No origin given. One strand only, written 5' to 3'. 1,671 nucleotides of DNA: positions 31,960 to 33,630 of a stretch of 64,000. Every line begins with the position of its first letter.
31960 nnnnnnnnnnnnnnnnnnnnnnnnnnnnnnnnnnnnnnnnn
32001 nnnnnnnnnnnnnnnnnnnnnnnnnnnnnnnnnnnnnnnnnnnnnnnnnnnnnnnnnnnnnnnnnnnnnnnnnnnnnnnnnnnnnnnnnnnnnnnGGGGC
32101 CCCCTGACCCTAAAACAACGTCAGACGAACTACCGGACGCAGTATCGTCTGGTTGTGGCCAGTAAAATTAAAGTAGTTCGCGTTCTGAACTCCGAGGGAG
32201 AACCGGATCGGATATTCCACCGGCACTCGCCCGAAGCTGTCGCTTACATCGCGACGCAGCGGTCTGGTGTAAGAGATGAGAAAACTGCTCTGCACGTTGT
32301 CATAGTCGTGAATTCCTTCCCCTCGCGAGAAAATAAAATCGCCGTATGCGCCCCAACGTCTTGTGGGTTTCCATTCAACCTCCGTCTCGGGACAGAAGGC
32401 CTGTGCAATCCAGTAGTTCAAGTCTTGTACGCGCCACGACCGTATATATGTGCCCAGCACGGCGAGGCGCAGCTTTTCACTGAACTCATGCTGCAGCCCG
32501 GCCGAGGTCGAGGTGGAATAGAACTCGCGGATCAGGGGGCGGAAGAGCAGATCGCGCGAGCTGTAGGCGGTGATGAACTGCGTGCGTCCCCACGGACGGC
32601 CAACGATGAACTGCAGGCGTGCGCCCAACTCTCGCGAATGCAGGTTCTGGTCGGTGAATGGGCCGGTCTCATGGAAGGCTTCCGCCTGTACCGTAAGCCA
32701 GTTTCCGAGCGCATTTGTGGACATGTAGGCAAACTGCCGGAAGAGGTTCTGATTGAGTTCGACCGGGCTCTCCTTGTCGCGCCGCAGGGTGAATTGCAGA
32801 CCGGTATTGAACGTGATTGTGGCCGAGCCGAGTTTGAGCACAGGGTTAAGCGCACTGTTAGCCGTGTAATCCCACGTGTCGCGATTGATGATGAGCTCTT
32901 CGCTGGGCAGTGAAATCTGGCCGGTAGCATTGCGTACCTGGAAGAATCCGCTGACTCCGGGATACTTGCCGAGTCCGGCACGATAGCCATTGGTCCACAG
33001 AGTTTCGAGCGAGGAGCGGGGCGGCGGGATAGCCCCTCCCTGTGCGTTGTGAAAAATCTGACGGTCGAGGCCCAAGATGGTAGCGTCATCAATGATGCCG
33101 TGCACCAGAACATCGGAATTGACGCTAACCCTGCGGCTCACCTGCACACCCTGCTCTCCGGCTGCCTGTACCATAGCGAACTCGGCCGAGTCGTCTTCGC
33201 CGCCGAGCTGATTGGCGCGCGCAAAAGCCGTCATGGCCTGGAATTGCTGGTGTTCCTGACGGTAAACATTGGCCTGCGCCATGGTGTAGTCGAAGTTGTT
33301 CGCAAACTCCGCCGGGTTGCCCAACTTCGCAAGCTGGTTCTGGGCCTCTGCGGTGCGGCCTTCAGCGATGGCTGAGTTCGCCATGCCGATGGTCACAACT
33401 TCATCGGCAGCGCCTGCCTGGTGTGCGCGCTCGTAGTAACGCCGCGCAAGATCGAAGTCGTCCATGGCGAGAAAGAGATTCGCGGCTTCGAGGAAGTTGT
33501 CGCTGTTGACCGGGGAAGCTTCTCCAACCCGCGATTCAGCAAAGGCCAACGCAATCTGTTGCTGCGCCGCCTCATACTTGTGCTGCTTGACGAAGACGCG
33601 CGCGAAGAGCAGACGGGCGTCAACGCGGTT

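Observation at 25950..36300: Pel-like exopolysaccharide operon (TPR/beta-barrel giant + GT4 + PST permease) with a non-canonical accessory gene set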

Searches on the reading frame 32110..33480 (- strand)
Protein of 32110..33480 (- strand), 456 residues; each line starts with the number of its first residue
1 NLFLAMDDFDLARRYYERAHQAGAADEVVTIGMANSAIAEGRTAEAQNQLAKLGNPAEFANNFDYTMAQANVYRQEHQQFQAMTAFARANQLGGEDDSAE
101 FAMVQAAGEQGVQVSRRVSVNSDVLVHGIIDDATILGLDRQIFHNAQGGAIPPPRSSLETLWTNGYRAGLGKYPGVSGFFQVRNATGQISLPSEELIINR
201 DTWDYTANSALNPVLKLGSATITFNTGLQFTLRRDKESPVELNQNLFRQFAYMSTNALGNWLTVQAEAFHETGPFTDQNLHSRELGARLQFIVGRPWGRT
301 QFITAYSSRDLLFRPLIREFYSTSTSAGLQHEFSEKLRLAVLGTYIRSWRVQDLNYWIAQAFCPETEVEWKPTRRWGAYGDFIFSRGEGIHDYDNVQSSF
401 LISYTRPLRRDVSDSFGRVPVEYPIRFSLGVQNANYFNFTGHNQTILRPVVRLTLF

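Call 10: search_solved_structures(query=window:32110-33450:-, max_evalue=10)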
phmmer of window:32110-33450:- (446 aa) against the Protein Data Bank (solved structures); distinct sequences matched with E-value up to 10: 1.
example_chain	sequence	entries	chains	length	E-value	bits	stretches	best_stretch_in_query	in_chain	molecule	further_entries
7ooc_E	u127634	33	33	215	0.22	14.1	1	15-84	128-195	30S ribosomal protein S6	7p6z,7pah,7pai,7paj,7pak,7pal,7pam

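Call 16: search_protein_families(library=pfam, max_evalue=10, proteins=[window:32110-33450:-])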
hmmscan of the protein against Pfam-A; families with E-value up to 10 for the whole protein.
window:32110-33450:- (446 aa): 1 family
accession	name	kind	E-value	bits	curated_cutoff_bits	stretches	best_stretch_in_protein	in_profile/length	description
PF14559.12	TPR_19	-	0.0086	16.8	25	1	2-46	10-54/68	Tetratricopeptide repeat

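Call 18: find_homologous_proteins(query=window:32110-33480:-)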
Query window:32110-33480:- (456 aa): 265 proteins with E <= 0.001 among 6751 candidates; the best 120 are listed.
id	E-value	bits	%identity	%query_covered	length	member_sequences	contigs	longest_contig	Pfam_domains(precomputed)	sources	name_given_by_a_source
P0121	1.0e-263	894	84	100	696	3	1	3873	PF14559.13,PF13431.13,PF25062.2,PF13414.13,PF00515.35,PF13432.13,PF13428.13,PF13181.13,PF07719.24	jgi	-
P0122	6.2e-262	888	84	100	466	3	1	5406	PF14559.13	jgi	jgi:tetratricopeptide (TPR) repeat protein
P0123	3.0e-242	823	78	100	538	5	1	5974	-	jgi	-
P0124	6.7e-218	742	75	94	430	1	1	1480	-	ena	-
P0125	4.7e-216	736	82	86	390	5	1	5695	-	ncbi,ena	-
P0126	5.0e-196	670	64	100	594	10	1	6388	PF14559.13,PF13424.13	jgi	jgi:tetratricopeptide (TPR) repeat protein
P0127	1.8e-180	619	59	100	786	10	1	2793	PF13431.13,PF23914.2,PF13414.13,PF25058.2,PF13428.13,PF14559.13,PF13371.13,PF00515.35,PF13424.13,PF21033.5,PF13432.13,PF13181.13,PF07719.24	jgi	jgi:tetratricopeptide (TPR) repeat protein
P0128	9.8e-175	600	58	100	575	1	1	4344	-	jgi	jgi:tetratricopeptide (TPR) repeat protein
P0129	7.3e-169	581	56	100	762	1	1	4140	PF14559.13,PF13431.13,PF23914.2,PF13414.13,PF00515.35,PF13424.13,PF13432.13,PF13428.13,PF13429.13,PF13181.13,PF07719.24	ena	-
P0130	8.6e-168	577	55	100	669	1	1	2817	PF14559.13,PF13414.13,PF17874.8,PF00515.35,PF13424.13,PF13432.13,PF13428.13,PF07719.24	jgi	jgi:tetratricopeptide (TPR) repeat protein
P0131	2.9e-167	576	56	100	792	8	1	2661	PF13431.13,PF23914.2,PF13414.13,PF25058.2,PF13428.13,PF14559.13,PF13371.13,PF00515.35,PF13424.13,PF21033.5,PF13432.13,PF13429.13,PF13181.13,PF07719.24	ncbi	-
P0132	5.3e-167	575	55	100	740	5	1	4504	PF14559.13,PF23914.2,PF13414.13,PF13371.13,PF00515.35,PF13424.13,PF13176.13,PF13432.13,PF13428.13,PF13181.13,PF07719.24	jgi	jgi:tetratricopeptide (TPR) repeat protein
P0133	1.0e-166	574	57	100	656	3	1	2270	PF14559.13,PF13431.13,PF13414.13,PF13424.13,PF13428.13,PF13181.13,PF07719.24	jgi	jgi:tetratricopeptide (TPR) repeat protein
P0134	5.1e-166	572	56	100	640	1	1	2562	PF14559.13,PF13414.13,PF00515.35,PF13424.13,PF13432.13,PF13428.13,PF13181.13,PF07719.24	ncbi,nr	ncbi:MAG TPA: tetratricopeptide repeat protein, partial [Aggregatilineales bacterium]|nr:tetratricop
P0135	5.9e-162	558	55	100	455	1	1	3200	PF14559.13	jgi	jgi:hypothetical protein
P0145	1.5e-144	501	49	100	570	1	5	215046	PF14559.13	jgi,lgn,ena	jgi:tetratricopeptide (TPR) repeat protein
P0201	5.4e-126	440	44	100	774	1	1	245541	PF14559.13,PF24575.2,PF23914.2,PF13414.13,PF00515.35,PF13424.13,PF13432.13,PF13428.13,PF13181.13,PF07719.24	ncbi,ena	-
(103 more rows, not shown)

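Call 26: predict_structure(alignment_id=A1)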
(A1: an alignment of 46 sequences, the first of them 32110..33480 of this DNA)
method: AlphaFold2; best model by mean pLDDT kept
length: 456 residues; sequences in the alignment: 46
mean_pLDDT: 89.2   pTM: 0.83
mean pLDDT of the five models: 89.2, 88.7, 87.5, 86.1, 83.2
residues with pLDDT >= 90: 261; 70-90: 174; 50-70: 13; < 50: 8
segments of 3 or more residues with pLDDT < 50: 1-6
pLDDT, mean of each block of 10 residues (from residue 1): 51 80 85 83 84 84 89 86 90 78 87 88 95 90 69 93 93 90 96 89 98 87 95 97 97 86 94 95 97 76 96 94 97 90 96 93 96 91 94 94 93 84 93 93 90 88
secondary structure, 60 per line:
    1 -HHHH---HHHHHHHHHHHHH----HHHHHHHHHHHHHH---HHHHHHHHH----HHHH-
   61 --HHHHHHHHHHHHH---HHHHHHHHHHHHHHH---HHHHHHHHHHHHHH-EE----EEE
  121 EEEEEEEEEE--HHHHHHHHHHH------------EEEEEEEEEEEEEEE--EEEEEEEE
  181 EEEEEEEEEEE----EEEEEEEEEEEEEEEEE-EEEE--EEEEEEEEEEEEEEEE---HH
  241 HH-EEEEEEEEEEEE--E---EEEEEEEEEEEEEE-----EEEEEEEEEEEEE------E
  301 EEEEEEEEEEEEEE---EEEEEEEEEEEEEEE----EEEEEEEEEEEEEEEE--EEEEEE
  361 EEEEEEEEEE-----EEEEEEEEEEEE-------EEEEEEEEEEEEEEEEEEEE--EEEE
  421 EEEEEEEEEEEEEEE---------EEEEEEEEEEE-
elements in order: H2-5 H9-21 H26-39 H43-51 H56-59 H63-75 H79-93 H97-110 E118-130 H133-143 E156-170 E173-191 E196-212 E214-217 E220-235 H239-242 E244-255 E262-275 E281-293 E300-314 E318-332 E337-352 E355-370 E376-387 E395-414 E417-435 E445-455
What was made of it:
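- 32110..36300 (-): 1396-aa secreted TPR protein with a C-terminal outer-membrane beta-barrel. The barrel is about residues 1058-1396 (32110-33129). Proposed periplasmic scaffold and outer-membrane exit pore. AF2 model of residues 941-1396: pLDDT 89.2, 16 strands (call 26).
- On Pel system: AF2 model with pLDDT 89.2 and 16 strands (call 26).
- Checked: The model shows TPR helices followed by a 16-strand beta-barrel covering about the last 340 aa (call 26).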

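Call 29: fold_search(model_id=the predicted structure, library=pdb)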
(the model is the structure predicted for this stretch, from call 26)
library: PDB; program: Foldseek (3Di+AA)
matches with E <= 10: 1073; with E <= 0.001: 281
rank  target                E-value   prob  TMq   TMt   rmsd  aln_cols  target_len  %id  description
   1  6ehf                  2.8e-08  1.00  0.32  0.44  14.7       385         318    9  OmpT (in-vitro folded), an outer membrane protein Vibrio cholerae (trimer form) (released 2018-04-25)
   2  9b8a                  3.0e-08  1.00  0.45  0.39  15.9       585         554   10  Cryo-EM structure of E. coli cellulose synthase subunit C (released 2025-02-19)
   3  4b61_B                6.4e-08  1.00  0.38  0.39  11.1       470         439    9  In meso structure of alginate transporter, AlgE, from Pseudomoas aeruginosa, PAO1. Crystal form 3. (released 2013-07-17)
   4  9b8h_A                8.9e-08  1.00  0.47  0.39   9.1       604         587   11  Cryo-EM structure of E. coli cellulose synthase subunit C with cellotetraose (released 2025-02-19)
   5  5ldt_A                9.4e-08  1.00  0.33  0.36  12.7       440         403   10  Crystal Structures of MOMP from Campylobacter jejuni (released 2016-10-26)
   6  8pz4                  1.4e-07  1.00  0.38  0.38  11.4       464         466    9  Structure of alginate transporter, AlgE, solved at wavelength 2.755 A (released 2023-10-25)
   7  3rbh_D                1.8e-07  1.00  0.37  0.41  11.1       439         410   11  Structure of alginate export protein AlgE from Pseudomonas aeruginosa (released 2011-07-27)
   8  5iyu                  1.8e-07  1.00  0.34  0.35  11.1       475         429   10  AlgE_CIM (released 2017-04-05)
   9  4azl_B                2.1e-07  1.00  0.36  0.38  11.1       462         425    9  In meso structure of alginate transporter, AlgE, from Pseudomoas aeruginosa, PAO1, crystal form 2. (released 2013-07-03)
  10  3rbh_C                3.0e-07  1.00  0.37  0.41  11.0       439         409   10  Structure of alginate export protein AlgE from Pseudomonas aeruginosa (released 2011-07-27)
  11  5oyk                  3.0e-07  1.00  0.34  0.45  14.7       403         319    8  Outer-membrane expressed OmpT of Vibrio cholerae (released 2018-04-25)
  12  5ldv                  3.0e-07  1.00  0.33  0.36  12.9       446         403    9  Crystal Structures of MOMP from Campylobacter jejuni (released 2016-10-26)
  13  6z37                  3.7e-07  1.00  0.26  0.28  19.4       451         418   10  TodX monoaromatic hydrocarbon channel deltaS2 mutant (released 2020-11-04)
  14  4xnl                  4.4e-07  1.00  0.34  0.36  11.1       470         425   10  X-ray structure of AlgE2 (released 2015-06-03)
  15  5mdq_A                4.6e-07  1.00  0.37  0.45  12.1       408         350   11  Crystal structure of outer membrane expressed Chitoporin VhChip from Vibrio harveyi (released 2017-12-20)
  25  4y25                  1.2e-06  1.00  0.40  0.59   7.8       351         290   10  Bacterial polysaccharide outer membrane secretin (released 2016-03-16)
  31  9h80_M                3.0e-06  1.00  0.49  0.56   7.3       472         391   10  Structure of the outer membrane exopolysaccharide transporter PelBC (released 2025-06-11)
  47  6tzk                  1.2e-05  1.00  0.47  0.47   7.3       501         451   10  Bacterial cellulose synthase outermembrane channel BcsC with terminal TPR repeat (released 2019-10-23)
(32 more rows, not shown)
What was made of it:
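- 32110..36300 (-): Foldseek TM-scores: PelB 9h80 0.49/0.56, BcsC 6tzk 0.47, PgaA 4y25 0.40/0.59 (call 29).
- On Pel system: Foldseek TM to PelB 9h80_M is 0.49/0.56 (call 29).
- Model and Foldseek results in calls 26 and 29. A dedicated 16-strand barrel fused to about 1000 aa of TPR is the architecture of polymer exporters (calls 26, 29).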

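Call 30: search_solved_structures(query=A1, max_evalue=10)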
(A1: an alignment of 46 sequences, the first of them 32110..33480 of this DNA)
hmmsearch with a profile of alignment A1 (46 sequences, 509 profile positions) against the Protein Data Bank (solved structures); distinct sequences matched with E-value up to 10: 71 (the best 60 are shown).
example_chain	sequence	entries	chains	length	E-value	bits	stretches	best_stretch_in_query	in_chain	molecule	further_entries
7obi_A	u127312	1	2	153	1.1e-08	37.4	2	43-164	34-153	CTPR-rv4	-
9qhb_A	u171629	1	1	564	2.9e-08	36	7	42-146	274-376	Engineered tetratricopeptide repeat protein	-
8hmc_C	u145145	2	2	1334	3.5e-07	32.4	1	8-112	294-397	Tetratricopeptide repeat protein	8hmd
8bu0_A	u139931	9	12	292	6.9e-07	31.5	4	42-164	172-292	Consensus tetratricopeptide repeat protein | Crystal structure of an 8-repeat consensus TPR superhelix with Zinc. | Monomer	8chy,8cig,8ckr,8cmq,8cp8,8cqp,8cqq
9qhc_A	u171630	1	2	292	5.9e-06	28.4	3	42-164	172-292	Engineered tetratricopeptide repeat protein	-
8ch0_A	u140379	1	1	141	8.2e-05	24.6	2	42-102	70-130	Consensus tetratricopeptide repeat protein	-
2fo7_A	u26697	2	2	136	0.00015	23.8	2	41-102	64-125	SYNTHETIC CONSENSUS TPR PROTEIN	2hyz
3kd7_A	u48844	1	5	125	0.00039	22.4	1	49-164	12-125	CTPR390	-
1na0_A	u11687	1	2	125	0.00049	22.1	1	46-164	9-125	designed protein CTPR3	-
8ump_A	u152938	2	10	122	0.0043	19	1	46-156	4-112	T33-ml35-redesigned-TPR-domain-fold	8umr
2wqh_A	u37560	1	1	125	0.0058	18.5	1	46-164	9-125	CTPR3Y3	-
2q7f_A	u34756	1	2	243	0.0097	17.8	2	39-120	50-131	YrrB protein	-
9b8a_A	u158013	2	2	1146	0.012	17.5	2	33-125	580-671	Cellulose synthase operon protein C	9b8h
6vfi_B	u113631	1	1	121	0.021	16.7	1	40-103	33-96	O43_dn18B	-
6vfh_A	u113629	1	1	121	0.026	16.4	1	54-164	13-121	T33_dn10A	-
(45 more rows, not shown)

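Call 50: find_encoding_contigs(protein=P0201, flank=10000, max_places=1)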
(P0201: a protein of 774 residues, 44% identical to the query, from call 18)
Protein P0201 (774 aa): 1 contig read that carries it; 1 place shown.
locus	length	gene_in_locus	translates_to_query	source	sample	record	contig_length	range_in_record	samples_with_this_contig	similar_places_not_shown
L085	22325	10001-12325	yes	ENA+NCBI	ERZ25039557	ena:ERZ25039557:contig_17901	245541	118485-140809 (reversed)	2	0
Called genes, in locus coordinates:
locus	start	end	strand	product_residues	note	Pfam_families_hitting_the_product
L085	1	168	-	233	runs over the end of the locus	PF00072:Response_reg, PF08281:Sigma70_r4_2 (weak), PF00196:GerE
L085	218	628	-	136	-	PF00072:Response_reg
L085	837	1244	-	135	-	PF00072:Response_reg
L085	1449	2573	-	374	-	PF14907:NTP_transf_5 (faint)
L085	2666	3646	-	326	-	PF14307:Glyco_tran_WbsX (faint), PF16317:Glyco_hydro_99 (weak)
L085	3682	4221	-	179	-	-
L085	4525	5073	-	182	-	-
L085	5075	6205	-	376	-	-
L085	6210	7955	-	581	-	-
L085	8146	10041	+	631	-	PF13429:TPR_15 (faint), PF00515:TPR_1 (faint), PF07719:TPR_2 (faint), PF12895:ANAPC3 (faint), PF13432:TPR_16 (weak), PF23914:TPR_CcmH_CycH, PF14559:TPR_19 (weak), PF23914:TPR_CcmH_CycH (weak), +10 more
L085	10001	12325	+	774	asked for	PF00515:TPR_1 (faint), PF07719:TPR_2 (faint), PF13181:TPR_8 (faint), PF13414:TPR_11 (faint), PF13424:TPR_12 (faint), PF13428:TPR_14 (faint), PF13432:TPR_16 (faint), PF14559:TPR_19 (weak), +2 more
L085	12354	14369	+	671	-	PF01943:Polysacc_synt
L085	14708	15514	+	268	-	PF00535:Glycos_transf_2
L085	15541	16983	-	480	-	-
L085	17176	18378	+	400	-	PF12704:MacB_PCD, PF02687:FtsX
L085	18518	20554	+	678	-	PF05228:CHASE4, PF00672:HAMP, PF02518:HATPase_c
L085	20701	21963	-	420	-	PF15780:ASH, PF22073:Cep192_D4, PF22544:HYDIN_VesB_CFA65-like_Ig, PF15780:ASH, PF22073:Cep192_D4, PF22544:HYDIN_VesB_CFA65-like_Ig, PF15780:ASH, PF22073:Cep192_D4, +9 more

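Call 51: find_encoding_contigs(protein=P0145, flank=10000, max_places=1)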
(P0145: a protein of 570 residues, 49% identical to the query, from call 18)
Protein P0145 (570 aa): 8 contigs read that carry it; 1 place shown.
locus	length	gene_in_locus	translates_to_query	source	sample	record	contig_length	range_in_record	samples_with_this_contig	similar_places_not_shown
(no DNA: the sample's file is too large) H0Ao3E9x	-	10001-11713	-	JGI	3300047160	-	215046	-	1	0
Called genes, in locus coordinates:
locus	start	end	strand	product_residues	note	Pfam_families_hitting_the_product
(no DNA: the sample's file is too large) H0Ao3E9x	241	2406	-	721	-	PF14559:TPR_19 (weak), PF20308:TPR-S (weak), PF23914:TPR_CcmH_CycH (weak), PF14559:TPR_19 (weak), PF13424:TPR_12, PF14559:TPR_19, PF13424:TPR_12, PF13432:TPR_16, +23 more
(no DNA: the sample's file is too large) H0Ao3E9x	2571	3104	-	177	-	-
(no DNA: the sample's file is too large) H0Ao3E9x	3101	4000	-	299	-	-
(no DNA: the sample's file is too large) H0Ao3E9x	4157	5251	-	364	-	-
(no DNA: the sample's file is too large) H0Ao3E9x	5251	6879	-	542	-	-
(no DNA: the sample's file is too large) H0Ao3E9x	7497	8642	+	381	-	PF16918:PknG_TPR (faint), PF03704:BTAD (faint), PF13432:TPR_16 (weak), PF25062:ARM_TT21_N (weak), PF23914:TPR_CcmH_CycH, PF14559:TPR_19 (weak), PF23914:TPR_CcmH_CycH (weak), PF14559:TPR_19, +17 more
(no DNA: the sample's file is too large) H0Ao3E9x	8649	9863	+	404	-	PF07719:TPR_2 (faint), PF12895:ANAPC3 (faint), PF13174:TPR_6 (faint), PF14559:TPR_19 (weak), PF23914:TPR_CcmH_CycH (weak), PF13432:TPR_16 (weak), PF23914:TPR_CcmH_CycH (weak), PF13181:TPR_8 (weak), +8 more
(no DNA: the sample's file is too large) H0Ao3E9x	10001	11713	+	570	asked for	PF14559:TPR_19 (faint)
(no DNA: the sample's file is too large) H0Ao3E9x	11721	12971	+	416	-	PF00534:Glycos_transf_1, PF13692:Glyco_trans_1_4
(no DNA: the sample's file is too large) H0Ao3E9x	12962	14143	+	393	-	-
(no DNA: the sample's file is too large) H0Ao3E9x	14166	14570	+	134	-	PF01740:STAS, PF13466:STAS_2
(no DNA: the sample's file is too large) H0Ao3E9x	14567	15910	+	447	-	-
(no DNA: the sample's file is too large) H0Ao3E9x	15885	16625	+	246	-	-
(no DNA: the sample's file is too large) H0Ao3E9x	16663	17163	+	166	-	-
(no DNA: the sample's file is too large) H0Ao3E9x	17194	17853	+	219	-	PF02223:Thymidylate_kin (faint)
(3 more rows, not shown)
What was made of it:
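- The five-gene divergent operon is kept in the P0145 locus (call 51).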
